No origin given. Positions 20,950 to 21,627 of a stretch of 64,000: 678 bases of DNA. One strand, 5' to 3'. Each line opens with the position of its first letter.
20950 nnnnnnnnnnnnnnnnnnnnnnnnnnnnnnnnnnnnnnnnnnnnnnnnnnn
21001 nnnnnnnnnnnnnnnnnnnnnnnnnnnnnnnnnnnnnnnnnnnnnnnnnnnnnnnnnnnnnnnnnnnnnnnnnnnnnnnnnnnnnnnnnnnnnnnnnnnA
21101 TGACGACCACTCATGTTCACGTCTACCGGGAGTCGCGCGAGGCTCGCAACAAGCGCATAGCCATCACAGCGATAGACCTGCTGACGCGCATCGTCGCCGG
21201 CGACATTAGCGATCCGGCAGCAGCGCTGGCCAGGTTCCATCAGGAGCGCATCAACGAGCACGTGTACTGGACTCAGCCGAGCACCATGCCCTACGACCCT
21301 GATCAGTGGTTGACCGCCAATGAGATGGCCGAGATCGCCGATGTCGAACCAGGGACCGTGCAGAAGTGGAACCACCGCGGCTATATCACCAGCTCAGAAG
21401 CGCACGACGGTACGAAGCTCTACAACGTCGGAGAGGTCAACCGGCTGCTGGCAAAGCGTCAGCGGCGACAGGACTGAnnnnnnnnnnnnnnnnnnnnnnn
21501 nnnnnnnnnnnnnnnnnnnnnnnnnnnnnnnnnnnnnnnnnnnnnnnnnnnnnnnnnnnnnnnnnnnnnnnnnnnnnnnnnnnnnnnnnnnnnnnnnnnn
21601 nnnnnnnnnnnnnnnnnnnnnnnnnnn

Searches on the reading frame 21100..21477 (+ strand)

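Call 51: search_protein_families(library=pfam, proteins=[window:21100-21477:+], max_evalue=0.01)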
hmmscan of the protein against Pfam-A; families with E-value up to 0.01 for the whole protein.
window:21100-21477:+ (125 aa): 2 families
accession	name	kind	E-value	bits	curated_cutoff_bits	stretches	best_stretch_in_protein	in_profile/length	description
PF12728.13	HTH_17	-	0.00042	21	27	1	70-120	1-50/51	Helix-turn-helix domain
PF13411.12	MerR_1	-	0.0059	17.1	21.6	0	72-117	2-47/69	MerR HTH family regulatory protein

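Call 79: search_protein_families(library=phrogs, proteins=[window:21100-21477:+], max_evalue=0.001)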
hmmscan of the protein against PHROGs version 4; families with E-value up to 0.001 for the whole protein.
window:21100-21477:+ (125 aa): 8 families
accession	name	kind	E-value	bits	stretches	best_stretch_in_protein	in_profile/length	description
phrog_1969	-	unknown function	3.8e-21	76.6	1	10-123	8-116/116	-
phrog_2474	-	transcription regulation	3.2e-10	40.9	1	61-123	39-102/118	MerR-like transcriptional regulator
phrog_57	-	head and packaging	1.5e-06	29.2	1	67-124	9-66/199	terminase small subunit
phrog_66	-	integration and excision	5.8e-06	27.2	1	34-124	59-147/412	excisionase and transcriptional regulator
phrog_908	-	unknown function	1.6e-05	25.1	1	77-124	260-314/361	-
phrog_597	-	DNA, RNA and nucleotide metabolism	1.9e-05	25.8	1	10-123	51-167/200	DNA binding protein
phrog_16651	-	unknown function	2.2e-05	24.7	1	70-116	292-338/339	-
phrog_8013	-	unknown function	0.00058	20.9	1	68-121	174-227/231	-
